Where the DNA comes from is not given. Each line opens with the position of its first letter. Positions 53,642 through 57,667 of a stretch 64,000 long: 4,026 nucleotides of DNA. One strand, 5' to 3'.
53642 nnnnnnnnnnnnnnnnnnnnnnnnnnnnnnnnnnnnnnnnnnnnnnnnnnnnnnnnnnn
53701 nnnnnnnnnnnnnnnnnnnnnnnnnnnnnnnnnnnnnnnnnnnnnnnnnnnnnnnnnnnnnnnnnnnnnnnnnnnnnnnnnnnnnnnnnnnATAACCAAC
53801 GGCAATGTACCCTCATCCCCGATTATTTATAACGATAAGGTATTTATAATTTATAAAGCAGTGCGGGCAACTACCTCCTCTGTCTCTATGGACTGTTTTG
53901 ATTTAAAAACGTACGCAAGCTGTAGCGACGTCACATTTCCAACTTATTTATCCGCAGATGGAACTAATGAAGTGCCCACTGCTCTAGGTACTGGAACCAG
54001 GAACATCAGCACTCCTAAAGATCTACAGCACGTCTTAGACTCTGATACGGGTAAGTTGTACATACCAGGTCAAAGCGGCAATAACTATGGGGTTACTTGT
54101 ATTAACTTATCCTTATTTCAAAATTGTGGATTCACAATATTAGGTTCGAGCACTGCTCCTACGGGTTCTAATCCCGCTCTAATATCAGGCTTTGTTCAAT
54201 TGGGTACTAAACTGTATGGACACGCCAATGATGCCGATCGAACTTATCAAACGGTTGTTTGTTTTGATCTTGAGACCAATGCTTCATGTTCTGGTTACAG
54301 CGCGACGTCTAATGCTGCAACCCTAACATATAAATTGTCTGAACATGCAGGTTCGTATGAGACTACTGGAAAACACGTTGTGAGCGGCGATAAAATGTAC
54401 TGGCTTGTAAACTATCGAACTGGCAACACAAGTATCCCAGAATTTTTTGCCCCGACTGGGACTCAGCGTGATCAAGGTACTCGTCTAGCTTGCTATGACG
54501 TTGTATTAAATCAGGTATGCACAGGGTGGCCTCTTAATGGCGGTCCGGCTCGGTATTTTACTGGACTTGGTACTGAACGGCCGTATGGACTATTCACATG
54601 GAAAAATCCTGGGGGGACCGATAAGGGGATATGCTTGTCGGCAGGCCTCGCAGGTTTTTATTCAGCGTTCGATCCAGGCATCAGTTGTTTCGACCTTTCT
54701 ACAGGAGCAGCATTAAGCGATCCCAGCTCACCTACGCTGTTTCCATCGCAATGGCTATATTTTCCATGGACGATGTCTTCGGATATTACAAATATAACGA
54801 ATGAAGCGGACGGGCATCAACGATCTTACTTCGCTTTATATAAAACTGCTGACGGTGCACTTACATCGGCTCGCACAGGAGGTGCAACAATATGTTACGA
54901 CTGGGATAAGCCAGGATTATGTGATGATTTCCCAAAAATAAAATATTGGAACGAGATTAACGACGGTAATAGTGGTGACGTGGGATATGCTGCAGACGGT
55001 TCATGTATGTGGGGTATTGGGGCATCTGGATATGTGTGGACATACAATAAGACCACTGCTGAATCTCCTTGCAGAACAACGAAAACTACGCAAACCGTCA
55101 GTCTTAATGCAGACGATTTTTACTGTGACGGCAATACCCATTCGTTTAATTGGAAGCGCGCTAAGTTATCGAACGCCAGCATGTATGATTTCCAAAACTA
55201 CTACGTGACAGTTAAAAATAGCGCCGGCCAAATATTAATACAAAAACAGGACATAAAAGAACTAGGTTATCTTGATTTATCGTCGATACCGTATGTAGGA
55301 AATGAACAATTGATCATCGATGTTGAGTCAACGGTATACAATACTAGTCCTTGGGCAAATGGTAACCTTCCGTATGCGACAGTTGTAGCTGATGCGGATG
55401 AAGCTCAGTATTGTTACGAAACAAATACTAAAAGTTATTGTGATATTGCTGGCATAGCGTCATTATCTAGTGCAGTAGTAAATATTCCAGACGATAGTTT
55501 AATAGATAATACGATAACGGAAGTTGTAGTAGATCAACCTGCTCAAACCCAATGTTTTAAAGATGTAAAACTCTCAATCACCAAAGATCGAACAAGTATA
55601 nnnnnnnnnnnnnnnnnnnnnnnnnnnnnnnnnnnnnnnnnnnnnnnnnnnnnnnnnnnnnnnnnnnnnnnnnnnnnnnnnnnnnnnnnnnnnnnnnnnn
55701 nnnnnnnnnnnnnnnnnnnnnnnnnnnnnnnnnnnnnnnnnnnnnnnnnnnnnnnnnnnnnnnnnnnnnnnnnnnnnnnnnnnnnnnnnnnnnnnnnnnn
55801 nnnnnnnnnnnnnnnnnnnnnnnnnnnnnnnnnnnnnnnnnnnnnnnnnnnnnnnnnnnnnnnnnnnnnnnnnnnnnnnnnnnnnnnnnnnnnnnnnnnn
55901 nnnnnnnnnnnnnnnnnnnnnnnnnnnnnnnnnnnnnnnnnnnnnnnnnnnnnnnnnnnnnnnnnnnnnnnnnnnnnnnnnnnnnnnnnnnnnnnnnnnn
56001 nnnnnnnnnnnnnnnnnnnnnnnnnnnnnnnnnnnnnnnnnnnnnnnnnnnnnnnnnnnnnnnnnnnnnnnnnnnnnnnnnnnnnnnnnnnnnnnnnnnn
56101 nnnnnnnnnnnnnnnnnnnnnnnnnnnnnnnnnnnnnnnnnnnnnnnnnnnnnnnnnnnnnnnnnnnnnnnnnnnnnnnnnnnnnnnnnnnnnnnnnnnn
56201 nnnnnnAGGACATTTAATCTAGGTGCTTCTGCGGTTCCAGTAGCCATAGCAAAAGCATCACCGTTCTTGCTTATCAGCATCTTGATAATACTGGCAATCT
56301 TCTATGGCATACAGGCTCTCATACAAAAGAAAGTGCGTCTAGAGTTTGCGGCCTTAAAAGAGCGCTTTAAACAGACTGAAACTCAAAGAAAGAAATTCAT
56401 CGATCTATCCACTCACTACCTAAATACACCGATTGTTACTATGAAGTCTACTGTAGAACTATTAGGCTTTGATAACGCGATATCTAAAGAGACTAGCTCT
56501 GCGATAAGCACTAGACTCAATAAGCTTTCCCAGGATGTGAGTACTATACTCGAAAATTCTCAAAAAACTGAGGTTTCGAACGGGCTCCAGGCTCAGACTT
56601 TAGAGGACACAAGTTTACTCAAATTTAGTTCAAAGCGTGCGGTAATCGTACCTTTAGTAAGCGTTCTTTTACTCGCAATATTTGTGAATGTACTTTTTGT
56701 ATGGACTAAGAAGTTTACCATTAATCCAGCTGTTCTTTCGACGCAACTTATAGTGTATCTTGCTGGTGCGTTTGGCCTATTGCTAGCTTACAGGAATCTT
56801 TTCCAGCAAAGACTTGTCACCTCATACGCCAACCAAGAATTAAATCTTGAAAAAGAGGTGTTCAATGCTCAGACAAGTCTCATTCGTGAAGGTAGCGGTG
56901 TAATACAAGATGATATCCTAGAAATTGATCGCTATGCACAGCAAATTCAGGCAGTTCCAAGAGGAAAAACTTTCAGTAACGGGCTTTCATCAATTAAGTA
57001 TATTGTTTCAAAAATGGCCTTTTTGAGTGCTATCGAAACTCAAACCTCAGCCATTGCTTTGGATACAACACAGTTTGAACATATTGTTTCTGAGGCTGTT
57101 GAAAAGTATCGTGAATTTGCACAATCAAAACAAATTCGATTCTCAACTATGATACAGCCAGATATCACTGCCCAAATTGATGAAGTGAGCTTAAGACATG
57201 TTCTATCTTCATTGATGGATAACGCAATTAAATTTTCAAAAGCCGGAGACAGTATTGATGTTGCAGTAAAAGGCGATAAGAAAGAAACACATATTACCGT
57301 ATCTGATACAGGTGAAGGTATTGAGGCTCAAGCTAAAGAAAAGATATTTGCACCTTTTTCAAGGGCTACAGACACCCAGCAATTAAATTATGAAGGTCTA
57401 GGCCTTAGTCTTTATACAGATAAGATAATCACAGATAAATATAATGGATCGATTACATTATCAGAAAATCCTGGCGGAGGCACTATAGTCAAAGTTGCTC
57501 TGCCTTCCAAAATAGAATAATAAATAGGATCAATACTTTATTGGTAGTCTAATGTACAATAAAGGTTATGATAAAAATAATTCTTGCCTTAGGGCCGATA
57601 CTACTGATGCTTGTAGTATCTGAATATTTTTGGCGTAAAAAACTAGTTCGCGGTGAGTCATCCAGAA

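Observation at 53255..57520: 1421-aa sensor kinase with a six-fold Cys-x-D...Cys repeat ectodomain and an H-box separated from the ATPase domain by an extra TM hairpin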

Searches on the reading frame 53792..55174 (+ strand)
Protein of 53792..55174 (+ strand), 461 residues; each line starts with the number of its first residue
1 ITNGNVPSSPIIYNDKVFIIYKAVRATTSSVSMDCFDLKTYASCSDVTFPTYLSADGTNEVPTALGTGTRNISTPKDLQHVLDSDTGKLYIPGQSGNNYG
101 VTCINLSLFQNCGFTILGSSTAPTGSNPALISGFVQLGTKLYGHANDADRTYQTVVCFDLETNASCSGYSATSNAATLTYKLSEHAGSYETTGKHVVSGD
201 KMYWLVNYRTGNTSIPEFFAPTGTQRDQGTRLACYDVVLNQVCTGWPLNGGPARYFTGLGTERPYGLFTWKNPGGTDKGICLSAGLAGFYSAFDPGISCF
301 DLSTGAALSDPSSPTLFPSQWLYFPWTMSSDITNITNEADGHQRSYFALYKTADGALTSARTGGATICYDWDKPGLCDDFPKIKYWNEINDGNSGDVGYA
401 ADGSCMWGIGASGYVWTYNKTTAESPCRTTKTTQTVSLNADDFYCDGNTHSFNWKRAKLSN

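Call 70: search_protein_families(library=pfam, proteins=[window:53792-55174:+], max_evalue=10)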
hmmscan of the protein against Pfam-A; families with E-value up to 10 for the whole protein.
window:53792-55174:+ (461 aa): 0 families
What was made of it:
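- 53822..55084 (+): Predicted seven-bladed beta-propeller (aa ~190-610). Blades 1-4 and 6 each carry an invariant C-x-[DN]-x6-C pair. Blade 5 has Cys460/Cys478 and blade 7 has Cys584/Cys606. No Pfam family matches, even at E 10 (call 70).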

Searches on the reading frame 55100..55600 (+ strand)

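Call 70: search_protein_families(library=pfam, proteins=[window:55100-55600:+], max_evalue=10)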
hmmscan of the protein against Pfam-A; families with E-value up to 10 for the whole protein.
window:55100-55600:+ (167 aa): 1 family
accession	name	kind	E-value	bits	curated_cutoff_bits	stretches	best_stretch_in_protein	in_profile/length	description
PF17420.7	GP17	-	0.019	15.6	25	1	95-157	32-90/98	Superinfection exclusion gene product 17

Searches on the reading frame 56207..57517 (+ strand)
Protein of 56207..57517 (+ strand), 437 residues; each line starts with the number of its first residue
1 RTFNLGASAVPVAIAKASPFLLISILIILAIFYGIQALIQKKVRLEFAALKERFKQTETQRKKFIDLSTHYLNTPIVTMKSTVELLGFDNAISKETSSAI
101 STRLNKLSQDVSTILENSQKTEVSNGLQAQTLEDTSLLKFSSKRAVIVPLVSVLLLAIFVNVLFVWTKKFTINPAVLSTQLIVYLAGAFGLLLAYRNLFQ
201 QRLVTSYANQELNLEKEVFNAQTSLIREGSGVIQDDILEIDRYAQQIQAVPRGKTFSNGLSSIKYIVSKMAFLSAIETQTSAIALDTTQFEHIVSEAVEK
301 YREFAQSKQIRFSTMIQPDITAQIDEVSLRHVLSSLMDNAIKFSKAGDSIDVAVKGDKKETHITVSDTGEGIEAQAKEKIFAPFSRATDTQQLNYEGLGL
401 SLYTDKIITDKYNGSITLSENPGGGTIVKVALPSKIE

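Call 31: predict_structure(alignment_id=A2)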
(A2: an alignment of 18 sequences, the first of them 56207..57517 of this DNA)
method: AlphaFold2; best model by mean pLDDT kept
length: 437 residues; sequences in the alignment: 18
mean_pLDDT: 75.7   pTM: 0.60
mean pLDDT of the five models: 75.7, 74.7, 71.1, 68.6, 66.0
residues with pLDDT >= 90: 77; 70-90: 227; 50-70: 97; < 50: 36
segments of 3 or more residues with pLDDT < 50: 122-140, 382-395
pLDDT, mean of each block of 10 residues (from residue 1): 54 72 78 79 73 64 67 84 89 90 92 75 47 46 56 71 69 71 76 76 71 67 72 89 86 86 84 73 80 92 92 90 89 89 88 91 90 59 39 51 81 85 83 76
secondary structure, 60 per line:
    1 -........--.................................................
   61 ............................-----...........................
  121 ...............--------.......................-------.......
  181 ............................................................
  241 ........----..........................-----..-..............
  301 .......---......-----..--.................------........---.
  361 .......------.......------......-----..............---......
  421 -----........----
elements in order: H2-9 H12-88 H94-135 H144-166 H174-248 H253-278 H287-307 E311-316 H326-342 E349-356 E360-367 H374-380 H387-392 H398-411 E415-420 E426-433
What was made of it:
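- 56324..56611 (+): DHp1, a divergent HisKA helical hairpin (alpha1 to aa 1072, alpha2 1078-1119). Its H-box is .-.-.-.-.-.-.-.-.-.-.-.. AF2 secondary structure (call 31).
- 56636..56794 (+): Membrane hairpin: TM3 (aa ~1128-1150), a loop of about 8 residues, and TM4 (aa ~1159-1180). It holds a conserved polar pair, Asn1145 (N/D in 128 of 143) and Gln1164 (Q/E/H in 136 of 143). AF2 helices (call 31).
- His1054 is 31 residues below TM2, and the DHp2 His-equivalent is 35 residues below TM4 (call 31; arithmetic is mine). The C-terminal model is only moderately confident (pLDDT 75.7, pTM 0.60), and aa 1106-1124 are below 50 (call 31).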

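Call 38: fold_search(model_id=the predicted structure, library=pdb)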
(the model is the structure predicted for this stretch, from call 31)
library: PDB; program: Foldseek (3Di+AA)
matches with E <= 10: 639; with E <= 0.001: 336
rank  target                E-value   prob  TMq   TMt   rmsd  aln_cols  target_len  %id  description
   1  4biz_C                3.2e-12  1.00  0.36  0.61   8.4       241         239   17  Crystal structure of CpxAHDC (orthorhombic form 2) (released 2014-04-23)
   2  4biw_A                5.9e-12  1.00  0.36  0.60   8.0       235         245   18  Crystal structure of CpxAHDC (hexagonal form) (released 2014-02-12)
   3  4biz_A                8.3e-12  1.00  0.34  0.60   9.0       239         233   18  Crystal structure of CpxAHDC (orthorhombic form 2) (released 2014-04-23)
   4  5lfk_A                9.2e-12  1.00  0.35  0.59   8.6       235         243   18  Crystal structure of CpxAHDC (hemiphosphorylated form) (released 2017-06-07)
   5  4biw_B                1.6e-11  1.00  0.35  0.57   7.4       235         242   18  Crystal structure of CpxAHDC (hexagonal form) (released 2014-02-12)
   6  5lfk_B                2.1e-11  1.00  0.35  0.59   7.4       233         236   18  Crystal structure of CpxAHDC (hemiphosphorylated form) (released 2017-06-07)
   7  4cb0_A                2.5e-11  1.00  0.35  0.60   8.3       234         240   18  Crystal structure of CpxAHDC in complex with ATP (hexagonal form) (released 2014-02-12)
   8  4biu_D                3.6e-11  1.00  0.45  0.69   4.5       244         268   17  Crystal structure of CpxAHDC (orthorhombic form 1) (released 2014-02-12)
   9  4biz_F                3.8e-11  1.00  0.35  0.62   6.9       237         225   19  Crystal structure of CpxAHDC (orthorhombic form 2) (released 2014-04-23)
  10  6rgy_B                4.6e-11  1.00  0.33  0.58   4.6       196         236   25  Revisiting pH-gated conformational switch. Complex HK853-RR468 pH 7.5 (released 2020-02-19)
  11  4biz_E                5.1e-11  1.00  0.35  0.62   8.3       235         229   18  Crystal structure of CpxAHDC (orthorhombic form 2) (released 2014-04-23)
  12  4cb0_B                5.6e-11  1.00  0.33  0.60   7.3       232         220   19  Crystal structure of CpxAHDC in complex with ATP (hexagonal form) (released 2014-02-12)
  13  6rgz_A                6.2e-11  1.00  0.33  0.58   4.7       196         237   25  Revisiting pH-gated conformational switch. Complex HK853-RR468 pH 6.5 (released 2020-02-19)
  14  9eut_A                7.2e-11  1.00  0.37  0.24   8.3       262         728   19  Cryo-EM structure of the full-length Pseudomonas aeruginosa bacteriophytochrome in its Pr state (released 2024-09-04)
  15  7z8n_A                7.2e-11  1.00  0.35  0.48   7.5       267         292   19  GacS histidine kinase from Pseudomonas aeruginosa (released 2022-07-13)
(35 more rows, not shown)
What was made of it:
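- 56795..57040 (+): DHp2, a helical hairpin continuous with TM4 (alpha1 to aa 1232, alpha2 1237-1262). It has the DHp fold and sits where a DHp sits next to CA, but it lacks a phospho-acceptor His. Gly1215 occupies the His position. Foldseek aligns 235-245 columns to CpxA, HK853 and ZraS DHp+CA (call 38).
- Foldseek gives E 3e-12 over about 240 columns to CpxA and HK853 (call 38).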
